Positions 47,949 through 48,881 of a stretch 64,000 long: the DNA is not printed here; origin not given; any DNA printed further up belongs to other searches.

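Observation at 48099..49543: Minimal archaeosortase-like protein with an adjacent dedicated substrate carrying an unfamiliar C-terminal signal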

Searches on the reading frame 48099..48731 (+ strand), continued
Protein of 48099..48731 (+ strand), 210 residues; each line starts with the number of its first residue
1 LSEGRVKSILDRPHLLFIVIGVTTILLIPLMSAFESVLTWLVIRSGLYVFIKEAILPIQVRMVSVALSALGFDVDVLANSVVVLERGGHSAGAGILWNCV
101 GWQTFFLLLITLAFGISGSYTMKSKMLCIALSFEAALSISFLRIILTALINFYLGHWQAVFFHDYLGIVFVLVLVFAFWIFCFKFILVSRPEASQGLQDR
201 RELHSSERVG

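Call 24: find_related_loci(query=A3, collection=genome_contigs, flank=6000)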
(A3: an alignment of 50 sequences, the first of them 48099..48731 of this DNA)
Query A3 (210 aa) in genome_contigs; peptide patterns used: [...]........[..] (x = any residue, [..] = any of these).
300 stretches matched a pattern; 289 encode a relative of the query (tblastn E <= 1e-3); the best 80 are kept; 80 distinct loci.
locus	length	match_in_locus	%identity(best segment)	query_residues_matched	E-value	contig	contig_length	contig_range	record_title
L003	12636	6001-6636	34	1-201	3e-33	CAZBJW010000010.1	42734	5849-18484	MAG TPA_asm: uncultured Anaerolineales bacterium isolate binchicken_co294_156 genome assembly, contig: NODE_1315_length_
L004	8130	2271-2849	35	5-195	3e-33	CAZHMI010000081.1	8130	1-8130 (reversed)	MAG TPA_asm: uncultured Candidatus Bathyarchaeia archaeon isolate binchicken_co274_450 genome assembly, contig: NODE_212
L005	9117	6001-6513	36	16-187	6e-33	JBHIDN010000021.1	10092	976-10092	MAG: Anaerolineae bacterium isolate b3.sp3_bin.49 NODE_2247_length_10092_cov_4.508817, whole genome shotgun sequence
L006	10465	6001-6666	33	1-210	3e-32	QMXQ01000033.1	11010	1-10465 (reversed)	MAG: Candidatus Bathyarchaeota archaeon isolate B46_G15 B46_Guay15_scaffold_01439, whole genome shotgun sequence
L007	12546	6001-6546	31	5-187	8e-31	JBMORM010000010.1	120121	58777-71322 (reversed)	MAG: Patescibacteria group bacterium isolate Betzabe_MAG180 MAG180_10, whole genome shotgun sequence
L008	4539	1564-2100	35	18-196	4e-31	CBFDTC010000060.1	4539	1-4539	MAG TPA_asm: Candidatus Bathyarchaeota archaeon isolate SRR6823440_binner13_Refined_89 genome assembly, contig: ERZ65034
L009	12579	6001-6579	33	16-206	3e-30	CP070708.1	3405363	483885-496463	MAG: Anaerolineaceae bacterium isolate bin52 chromosome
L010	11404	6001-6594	33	1-200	1e-29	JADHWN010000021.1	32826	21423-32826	MAG: Candidatus Bathyarchaeota archaeon isolate BS750m-G28 BS-750m-C1530, whole genome shotgun sequence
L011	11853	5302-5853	34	12-199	1e-29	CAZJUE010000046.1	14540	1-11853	MAG TPA_asm: uncultured Anaerolineaceae bacterium isolate SRP321284_co1_23 genome assembly, contig: NODE_5102_length_145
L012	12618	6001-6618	29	4-210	2e-29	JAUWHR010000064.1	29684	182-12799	MAG: Anaerolineae bacterium isolate CSMAG_2273 CSMAG_2273_k141_62246_length_29684_cov_11.5901, whole genome shotgun sequ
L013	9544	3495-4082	29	2-195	3e-29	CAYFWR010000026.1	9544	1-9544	MAG TPA_asm: uncultured Candidatus Saccharibacteria bacterium isolate ERP108616_co2_239 genome assembly, contig: NODE_13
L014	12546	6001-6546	30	5-187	3e-29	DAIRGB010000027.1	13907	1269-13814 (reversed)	MAG TPA_asm: Patescibacteria group bacterium isolate CTOTU29514 NODE_2449_length_13907_cov_6.702281, whole genome shotgu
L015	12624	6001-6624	32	1-210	2e-29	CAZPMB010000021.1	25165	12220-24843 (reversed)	MAG TPA_asm: uncultured Candidatus Bathyarchaeia archaeon isolate binchicken_co383_203 genome assembly, contig: NODE_430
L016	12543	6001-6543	34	18-200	3e-29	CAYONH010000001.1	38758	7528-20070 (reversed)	MAG TPA_asm: uncultured Candidatus Bathyarchaeia archaeon isolate SRP068000_co4_41 genome assembly, contig: NODE_621_len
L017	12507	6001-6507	31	18-187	1e-28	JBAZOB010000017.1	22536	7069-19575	MAG: Patescibacteria group bacterium isolate SO_2017_LW4_84 scaffold_2634_c2_LW137-91_2017, whole genome shotgun sequenc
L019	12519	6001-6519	34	14-187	2e-28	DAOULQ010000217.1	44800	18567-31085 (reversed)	MAG TPA_asm: Anaerolineae bacterium isolate W31_47 k127_785624, whole genome shotgun sequence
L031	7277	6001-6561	32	8-196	8e-28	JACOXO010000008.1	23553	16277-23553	MAG: Candidatus Gottesmanbacteria bacterium isolate NC_groundwater_155_Ag_S-0.1um_35_9 S4_GD2017_2_S1_scaffold_1692, who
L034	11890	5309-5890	32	1-195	1e-27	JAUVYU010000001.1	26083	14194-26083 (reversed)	MAG: Candidatus Bathyarchaeota archaeon isolate CSMAG_1250 CSMAG_1250_k141_1315343_length_26083_cov_8.0000, whole genome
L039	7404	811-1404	31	1-199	4e-27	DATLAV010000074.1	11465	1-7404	MAG TPA_asm: Patescibacteria group bacterium isolate SMAG_U14280 k141_2024353, whole genome shotgun sequence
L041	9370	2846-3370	34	18-191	1e-26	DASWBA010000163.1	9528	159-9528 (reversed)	MAG TPA_asm: Candidatus Dormiibacterota bacterium isolate SMAG_U2670 k141_1093821, whole genome shotgun sequence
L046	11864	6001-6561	30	12-196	2e-26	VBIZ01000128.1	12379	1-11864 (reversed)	MAG: Chloroflexi bacterium isolate CF_143 14_0927_12_20cm_scaffold_6349, whole genome shotgun sequence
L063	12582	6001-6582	29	14-203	4e-25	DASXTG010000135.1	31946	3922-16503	MAG TPA_asm: Candidatus Dormiibacterota bacterium isolate SMAG_U4686 k141_613866, whole genome shotgun sequence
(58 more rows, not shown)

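Call 28: predict_structure(alignment_id=A3)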
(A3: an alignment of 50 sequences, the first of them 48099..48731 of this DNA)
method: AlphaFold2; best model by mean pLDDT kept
length: 210 residues; sequences in the alignment: 50
mean_pLDDT: 90.3   pTM: 0.80
mean pLDDT of the five models: 90.3, 90.3, 89.5, 89.4, 88.6
residues with pLDDT >= 90: 138; 70-90: 63; 50-70: 8; < 50: 1
segments of 3 or more residues with pLDDT < 50: none
pLDDT, mean of each block of 10 residues (from residue 1): 64 89 88 90 96 95 98 96 96 93 88 90 96 94 97 97 92 90 95 78 74
secondary structure, 60 per line:
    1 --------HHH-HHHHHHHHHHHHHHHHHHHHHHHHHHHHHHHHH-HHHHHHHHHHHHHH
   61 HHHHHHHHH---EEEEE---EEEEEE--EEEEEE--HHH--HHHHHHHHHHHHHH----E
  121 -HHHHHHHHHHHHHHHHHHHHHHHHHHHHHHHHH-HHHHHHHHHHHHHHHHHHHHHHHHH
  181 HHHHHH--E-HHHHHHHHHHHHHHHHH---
elements in order: H13-45 H47-69 E73-77 E81-86 E89-94 H102-115 H122-154 H156-186 H191-207

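Call 31: fold_search(model_id=the predicted structure, library=pdb)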
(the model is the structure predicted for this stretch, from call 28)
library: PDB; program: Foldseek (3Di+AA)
matches with E <= 10: 348; with E <= 0.001: 0
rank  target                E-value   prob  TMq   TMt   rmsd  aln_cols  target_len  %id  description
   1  5dwk_C                3.2e-01  0.75  0.27  0.45   4.8        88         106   15  Diacylglycerol Kinase solved by multi crystal multi orientation native SAD (released 2016-03-23)
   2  3ze3_D                4.3e-01  0.57  0.26  0.42   4.8        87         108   16  Crystal structure of the integral membrane diacylglycerol kinase - delta7 (released 2013-05-22)
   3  5dwk_A                4.3e-01  0.54  0.25  0.44   5.0        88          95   16  Diacylglycerol Kinase solved by multi crystal multi orientation native SAD (released 2016-03-23)
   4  8w34_B                6.2e-01  0.05  0.13  0.12  13.2       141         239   13  HIV-1 intasome core assembled with wild-type integrase, 1F (released 2024-04-17)
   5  9c29_E                6.6e-01  0.07  0.16  0.14  13.4       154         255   14  Hexadecamer of NL4-3 WT HIV-1 intasome (released 2025-06-25)
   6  4uxz_A                7.0e-01  0.41  0.26  0.40   5.1        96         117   17  Structure of delta7-DgkA-syn in 7.9 MAG to 2.18 angstrom resolution (released 2015-09-30)
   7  3ze3_B                7.0e-01  0.38  0.25  0.43   5.0        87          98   16  Crystal structure of the integral membrane diacylglycerol kinase - delta7 (released 2013-05-22)
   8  5dwk_B                7.4e-01  0.44  0.27  0.43   5.3        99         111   15  Diacylglycerol Kinase solved by multi crystal multi orientation native SAD (released 2016-03-23)
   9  4brr_B                7.4e-01  0.38  0.25  0.43   5.1        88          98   16  Crystal structure of the integral membrane diacylglycerol kinase - delta 7.79 (released 2014-06-18)
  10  4uxw_C                7.9e-01  0.41  0.26  0.42   5.0        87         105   15  Structure of delta4-DgkA-apo in 9.9 MAG (released 2015-09-30)
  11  5d57_C                7.9e-01  0.38  0.25  0.45   5.0        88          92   16  In meso X-ray crystallography structure of diacylglycerol kinase, DgkA, at 100 K (released 2016-01-13)
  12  3ze5_C                8.4e-01  0.41  0.26  0.43   4.9        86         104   17  Crystal structure of the integral membrane diacylglycerol kinase - delta4 (released 2013-05-22)
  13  9c29_C                8.9e-01  0.06  0.16  0.13  13.8       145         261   12  Hexadecamer of NL4-3 WT HIV-1 intasome (released 2025-06-25)
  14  4uxz_B                9.5e-01  0.33  0.25  0.43   5.1        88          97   16  Structure of delta7-DgkA-syn in 7.9 MAG to 2.18 angstrom resolution (released 2015-09-30)
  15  3ze3_A                9.5e-01  0.33  0.26  0.40   5.3       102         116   16  Crystal structure of the integral membrane diacylglycerol kinase - delta7 (released 2013-05-22)
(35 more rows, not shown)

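Call 33: search_protein_families(library=pfam, proteins=[L034:1539-3920:+, L034:3913-5316:+, L005:2729-5941:+, L007:1593-5561:+, L041:468-2816:+, L063:3614-5977:+, L013:608-3460:+, L031:3835-5970:+, L003:3527-5986:+, L019:6650-9724:+], max_evalue=0.001)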
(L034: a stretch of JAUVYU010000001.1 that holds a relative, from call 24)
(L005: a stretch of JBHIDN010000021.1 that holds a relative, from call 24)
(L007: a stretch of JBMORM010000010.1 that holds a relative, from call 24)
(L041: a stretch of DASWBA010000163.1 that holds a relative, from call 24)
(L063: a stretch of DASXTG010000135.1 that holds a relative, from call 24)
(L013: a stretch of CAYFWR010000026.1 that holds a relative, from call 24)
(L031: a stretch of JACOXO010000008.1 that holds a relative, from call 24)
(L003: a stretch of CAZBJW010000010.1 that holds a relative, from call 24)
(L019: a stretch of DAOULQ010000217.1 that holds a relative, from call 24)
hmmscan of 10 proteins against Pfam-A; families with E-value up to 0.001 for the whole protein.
L034:1539-3920:+ (793 aa): 4 families
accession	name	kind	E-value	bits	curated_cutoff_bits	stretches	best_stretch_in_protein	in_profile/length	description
PF13641.12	Glyco_tranf_2_3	-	2e-19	71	27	2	266-386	108-229/230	Glycosyltransferase like family 2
PF00535.33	Glycos_transf_2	-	8.1e-18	65.3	23.3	1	108-215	1-104/168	Glycosyl transferase family 2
PF13632.12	Glyco_trans_2_3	-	1.1e-16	61.7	27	1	264-484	18-183/198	Glycosyl transferase family group 2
PF13506.12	Glyco_transf_21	-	0.00026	20.9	21.7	0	262-385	48-173/174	Glycosyl transferase family 21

L034:3913-5316:+ (467 aa): 0 families

L005:2729-5941:+ (1070 aa): 6 families
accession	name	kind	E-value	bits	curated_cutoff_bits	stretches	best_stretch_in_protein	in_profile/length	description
PF03118.21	RNA_pol_A_CTD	-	1.9e-34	117.6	23.8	3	763-824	8-66/67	Bacterial RNA polymerase, alpha chain C terminal domain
PF00072.30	Response_reg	-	2.6e-24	85.9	30.2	1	4-114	1-111/111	Response regulator receiver domain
PF13641.12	Glyco_tranf_2_3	-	2.6e-19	70.6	27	1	248-479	3-229/230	Glycosyltransferase like family 2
PF00535.33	Glycos_transf_2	-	4.1e-19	69.6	23.3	1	249-427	1-166/168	Glycosyl transferase family 2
PF13632.12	Glyco_trans_2_3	-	9.5e-19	68.4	27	1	331-552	2-192/198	Glycosyl transferase family group 2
PF13704.12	Glyco_tranf_2_4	-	1.2e-05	26.2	27.5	1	256-337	2-81/98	Glycosyl transferase family 2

L007:1593-5561:+ (1322 aa): 4 families
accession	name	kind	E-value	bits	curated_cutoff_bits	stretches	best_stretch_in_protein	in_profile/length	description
PF00535.33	Glycos_transf_2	-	8.1e-24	84.9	23.3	1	255-373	1-120/168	Glycosyl transferase family 2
PF13641.12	Glyco_tranf_2_3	-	1.4e-20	74.7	27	1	255-491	4-229/230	Glycosyltransferase like family 2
PF13632.12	Glyco_trans_2_3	-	1.3e-12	48.4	27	1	336-539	1-153/198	Glycosyl transferase family group 2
PF13704.12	Glyco_tranf_2_4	-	2.5e-05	25.1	27.5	1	262-343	2-81/98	Glycosyl transferase family 2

L041:468-2816:+ (782 aa): 4 families
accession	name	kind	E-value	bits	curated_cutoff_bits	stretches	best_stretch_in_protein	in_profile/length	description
PF13641.12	Glyco_tranf_2_3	-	1.9e-27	97.3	27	1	161-392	3-230/230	Glycosyltransferase like family 2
PF13632.12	Glyco_trans_2_3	-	5.8e-21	75.6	27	1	243-444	1-171/198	Glycosyl transferase family group 2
PF00535.33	Glycos_transf_2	-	1e-19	71.6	23.3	1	162-269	1-107/168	Glycosyl transferase family 2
PF13506.12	Glyco_transf_21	-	8.7e-05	22.5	21.7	1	240-390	30-173/174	Glycosyl transferase family 21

L063:3614-5977:+ (787 aa): 5 families
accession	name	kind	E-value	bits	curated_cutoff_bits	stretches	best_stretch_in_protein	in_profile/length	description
PF13641.12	Glyco_tranf_2_3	-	3.9e-25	89.7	27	1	132-368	2-230/230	Glycosyltransferase like family 2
PF00535.33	Glycos_transf_2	-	2.2e-19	70.4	23.3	1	135-240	1-105/168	Glycosyl transferase family 2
PF13632.12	Glyco_trans_2_3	-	1.7e-18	67.6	27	1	216-414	1-195/198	Glycosyl transferase family group 2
PF13704.12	Glyco_tranf_2_4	-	0.00062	20.7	27.5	0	142-224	2-82/98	Glycosyl transferase family 2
PF13506.12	Glyco_transf_21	-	0.00068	19.6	21.7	0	275-366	78-173/174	Glycosyl transferase family 21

L013:608-3460:+ (950 aa): 6 families
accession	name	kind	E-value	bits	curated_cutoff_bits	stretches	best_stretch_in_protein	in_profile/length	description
PF13641.12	Glyco_tranf_2_3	-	1.6e-20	74.5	27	1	263-495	3-230/230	Glycosyltransferase like family 2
PF00535.33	Glycos_transf_2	-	1.4e-19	71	23.3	1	264-368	1-104/168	Glycosyl transferase family 2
PF13632.12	Glyco_trans_2_3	-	9.3e-16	58.7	27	1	378-564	24-193/198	Glycosyl transferase family group 2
PF13565.12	HTH_32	-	1.3e-07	32.5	33.7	1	4-79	3-73/73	Homeodomain-like domain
PF13704.12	Glyco_tranf_2_4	-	2.4e-05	25.2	27.5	1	293-358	23-88/98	Glycosyl transferase family 2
PF13506.12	Glyco_transf_21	-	0.00011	22.1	21.7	1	422-493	96-173/174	Glycosyl transferase family 21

L031:3835-5970:+ (711 aa): 0 families

L003:3527-5986:+ (819 aa): 4 families
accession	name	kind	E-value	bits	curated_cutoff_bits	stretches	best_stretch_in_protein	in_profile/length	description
PF13641.12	Glyco_tranf_2_3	-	6.8e-21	75.8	27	1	126-357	3-229/230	Glycosyltransferase like family 2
PF00535.33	Glycos_transf_2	-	8.5e-21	75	23.3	1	127-305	1-166/168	Glycosyl transferase family 2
PF13632.12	Glyco_trans_2_3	-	7e-18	65.6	27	1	209-428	2-169/198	Glycosyl transferase family group 2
PF13704.12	Glyco_tranf_2_4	-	1.5e-05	25.8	27.5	1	134-215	2-81/98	Glycosyl transferase family 2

L019:6650-9724:+ (1024 aa): 4 families
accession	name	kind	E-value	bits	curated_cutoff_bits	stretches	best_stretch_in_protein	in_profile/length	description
PF00072.30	Response_reg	-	1.5e-21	77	30.2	1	3-113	1-111/111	Response regulator receiver domain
PF13641.12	Glyco_tranf_2_3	-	3.7e-18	66.8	27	1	382-627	3-229/230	Glycosyltransferase like family 2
PF00535.33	Glycos_transf_2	-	1e-17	65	23.3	1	383-505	1-121/168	Glycosyl transferase family 2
PF13632.12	Glyco_trans_2_3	-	5.2e-17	62.8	27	1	512-701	25-190/198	Glycosyl transferase family group 2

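Call 44: search_protein_families(library=ncbifam, proteins=[L003:6678-8756:+, L005:6679-8679:+, L007:6722-8836:+, L017:6573-8684:+, L010:6664-8829:+, L006:6736-8208:+, L039:1465-3366:+], max_evalue=0.01)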
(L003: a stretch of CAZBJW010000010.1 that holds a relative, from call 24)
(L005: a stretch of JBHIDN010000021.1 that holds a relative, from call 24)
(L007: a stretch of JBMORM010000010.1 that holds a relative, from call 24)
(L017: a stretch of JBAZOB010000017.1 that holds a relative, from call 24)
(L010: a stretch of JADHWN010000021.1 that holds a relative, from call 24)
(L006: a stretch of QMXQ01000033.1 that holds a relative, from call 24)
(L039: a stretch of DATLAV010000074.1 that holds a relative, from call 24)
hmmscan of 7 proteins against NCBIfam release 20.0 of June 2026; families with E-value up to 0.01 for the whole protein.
L003:6678-8756:+ (692 aa): 0 families

L005:6679-8679:+ (666 aa): 0 families

L007:6722-8836:+ (704 aa): 0 families

L017:6573-8684:+ (703 aa): 0 families

L010:6664-8829:+ (721 aa): 0 families

L006:6736-8208:+ (490 aa): 1 family
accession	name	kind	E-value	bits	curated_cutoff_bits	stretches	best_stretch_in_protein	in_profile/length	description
NF008457.0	PRK11331.1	equivalog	0.00052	18.9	637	1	176-330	189-340/459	5-methylcytosine-specific restriction enzyme subunit McrB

L039:1465-3366:+ (633 aa): 0 families

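Call 45: search_protein_families(library=pfam, proteins=[L003:6678-8756:+, L005:6679-8679:+, L007:6722-8836:+, L017:6573-8684:+, L010:6664-8829:+, L006:6736-8208:+, L039:1465-3366:+, L046:6597-7526:+, L012:6704-7831:+], max_evalue=0.01)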
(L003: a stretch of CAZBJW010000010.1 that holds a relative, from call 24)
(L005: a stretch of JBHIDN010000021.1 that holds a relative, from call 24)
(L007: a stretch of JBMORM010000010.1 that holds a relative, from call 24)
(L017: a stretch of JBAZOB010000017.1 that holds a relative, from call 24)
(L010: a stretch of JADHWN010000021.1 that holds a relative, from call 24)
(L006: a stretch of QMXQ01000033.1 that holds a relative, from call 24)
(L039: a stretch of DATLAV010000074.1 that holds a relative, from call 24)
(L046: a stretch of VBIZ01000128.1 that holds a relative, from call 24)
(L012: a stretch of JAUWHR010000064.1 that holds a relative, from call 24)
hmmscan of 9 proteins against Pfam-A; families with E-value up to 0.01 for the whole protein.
L003:6678-8756:+ (692 aa): 0 families

L005:6679-8679:+ (666 aa): 0 families

L007:6722-8836:+ (704 aa): 0 families

L017:6573-8684:+ (703 aa): 0 families

L010:6664-8829:+ (721 aa): 1 family
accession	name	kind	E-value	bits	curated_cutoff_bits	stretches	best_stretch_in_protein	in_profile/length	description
PF09823.15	DUF2357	-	7.6e-09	35.6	23.3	1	345-538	78-246/251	Domain of unknown function (DUF2357)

L006:6736-8208:+ (490 aa): 3 families
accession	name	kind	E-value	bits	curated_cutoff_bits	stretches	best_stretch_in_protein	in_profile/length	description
PF13191.12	AAA_16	-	3.7e-05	24.7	32.6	1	179-210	22-57/167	AAA ATPase domain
PF20720.3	nSTAND3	-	0.0057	16.8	27.2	0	171-208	7-44/155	Novel STAND NTPase 3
PF25201.1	nSTAND6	-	0.0072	16.8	27.7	0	168-219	5-55/148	Novel STAND NTPase 6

L039:1465-3366:+ (633 aa): 2 families
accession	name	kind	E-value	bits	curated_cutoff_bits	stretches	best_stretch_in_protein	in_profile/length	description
PF09823.15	DUF2357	-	5.6e-08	32.7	23.3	1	234-357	75-191/251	Domain of unknown function (DUF2357)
PF04411.18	PDDEXK_7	-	4.6e-05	24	22.1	1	464-601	2-161/164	PD-(D/E)XK nuclease superfamily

L046:6597-7526:+ (309 aa): 6 families
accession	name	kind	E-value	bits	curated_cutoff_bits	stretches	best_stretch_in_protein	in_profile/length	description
PF13489.12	Methyltransf_23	-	2.1e-25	89.8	27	1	103-249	11-160/164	Methyltransferase domain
PF08241.18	Methyltransf_11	-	3e-14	53.9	21.2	1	116-203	1-93/95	Methyltransferase domain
PF08242.18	Methyltransf_12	-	2.2e-12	48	30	1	116-202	1-97/98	Methyltransferase domain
PF13649.12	Methyltransf_25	-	5.2e-12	46.7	27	1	116-201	2-97/97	Methyltransferase domain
PF13847.12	Methyltransf_31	-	7.5e-10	39.1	27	1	114-209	6-113/145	Methyltransferase domain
PF07021.18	MetW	-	0.00014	22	21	1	110-213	12-115/193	Methionine biosynthesis protein MetW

L012:6704-7831:+ (375 aa): 10 families
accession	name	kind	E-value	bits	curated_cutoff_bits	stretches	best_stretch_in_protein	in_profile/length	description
PF16363.11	GDP_Man_Dehyd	-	1.4e-48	166.5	27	1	10-339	1-331/332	GDP-mannose 4,6 dehydratase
PF01370.27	Epimerase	-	1.3e-46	159.4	20.9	1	9-275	1-240/240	NAD dependent epimerase/dehydratase family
PF01073.25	3Beta_HSD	-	1.7e-15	57.2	22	1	10-144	1-122/280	3-beta hydroxysteroid dehydrogenase/isomerase family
PF02719.21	Polysacc_synt_2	-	3.9e-13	49.7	20.2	1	9-141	1-131/293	Polysaccharide biosynthesis protein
PF04321.23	RmlD_sub_bind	-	3.2e-10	40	27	1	7-145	1-108/287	RmlD substrate binding domain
PF07993.18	NAD_binding_4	-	3.6e-10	39.9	20.1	1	11-243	1-244/258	Male sterility protein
PF00106.31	adh_short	-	0.00058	19.8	26.6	1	9-87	3-71/195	short chain dehydrogenase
PF05368.20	NmrA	-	0.0014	18.7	27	1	8-95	4-78/298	NmrA-like family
PF13460.12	NAD_binding_10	-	0.0045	17.3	27.2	0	62-134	36-95/184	NAD(P)H-binding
PF08659.16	KR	-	0.0079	16.6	22.6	0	9-143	3-142/180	KR domain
